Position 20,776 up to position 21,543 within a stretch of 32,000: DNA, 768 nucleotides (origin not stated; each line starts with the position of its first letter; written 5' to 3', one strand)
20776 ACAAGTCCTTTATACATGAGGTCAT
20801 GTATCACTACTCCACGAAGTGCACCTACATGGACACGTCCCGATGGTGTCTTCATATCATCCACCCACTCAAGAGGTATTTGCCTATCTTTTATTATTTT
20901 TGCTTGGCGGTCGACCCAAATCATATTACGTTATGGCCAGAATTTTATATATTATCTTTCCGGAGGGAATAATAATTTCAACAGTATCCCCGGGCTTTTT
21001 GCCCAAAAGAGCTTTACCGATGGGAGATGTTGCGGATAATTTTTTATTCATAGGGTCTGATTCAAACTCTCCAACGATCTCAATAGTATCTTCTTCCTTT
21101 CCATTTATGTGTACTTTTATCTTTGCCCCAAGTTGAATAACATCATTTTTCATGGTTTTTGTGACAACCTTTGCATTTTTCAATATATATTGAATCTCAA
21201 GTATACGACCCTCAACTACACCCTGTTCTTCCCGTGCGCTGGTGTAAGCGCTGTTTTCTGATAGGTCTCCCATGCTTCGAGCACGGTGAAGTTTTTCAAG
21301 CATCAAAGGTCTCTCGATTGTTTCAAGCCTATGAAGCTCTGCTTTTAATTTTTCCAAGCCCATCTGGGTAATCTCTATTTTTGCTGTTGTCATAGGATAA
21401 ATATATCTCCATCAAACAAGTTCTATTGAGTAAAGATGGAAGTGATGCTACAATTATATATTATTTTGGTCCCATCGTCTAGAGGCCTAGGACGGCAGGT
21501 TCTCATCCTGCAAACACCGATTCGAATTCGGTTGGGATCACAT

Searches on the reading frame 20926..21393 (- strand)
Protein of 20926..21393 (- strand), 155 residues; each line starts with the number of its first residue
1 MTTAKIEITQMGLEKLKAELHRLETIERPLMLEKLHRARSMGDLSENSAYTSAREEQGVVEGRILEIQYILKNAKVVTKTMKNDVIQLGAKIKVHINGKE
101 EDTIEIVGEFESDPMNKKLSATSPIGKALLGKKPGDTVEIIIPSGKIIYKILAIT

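Call 99: search_protein_families(library=pfam, proteins=[window:20926-21393:-], max_evalue=0.00001)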
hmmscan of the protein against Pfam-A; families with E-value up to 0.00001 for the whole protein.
window:20926-21393:- (155 aa): 2 families
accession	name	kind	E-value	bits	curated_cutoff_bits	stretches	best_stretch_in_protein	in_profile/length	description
PF03449.20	GreA_GreB_N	-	2.9e-23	82.3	24.5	1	7-76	2-71/71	Transcription elongation factor, N-terminal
PF01272.25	GreA_GreB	-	7.1e-23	80.8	26.9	1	82-155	2-76/77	Transcription elongation factor, GreA/GreB, C-term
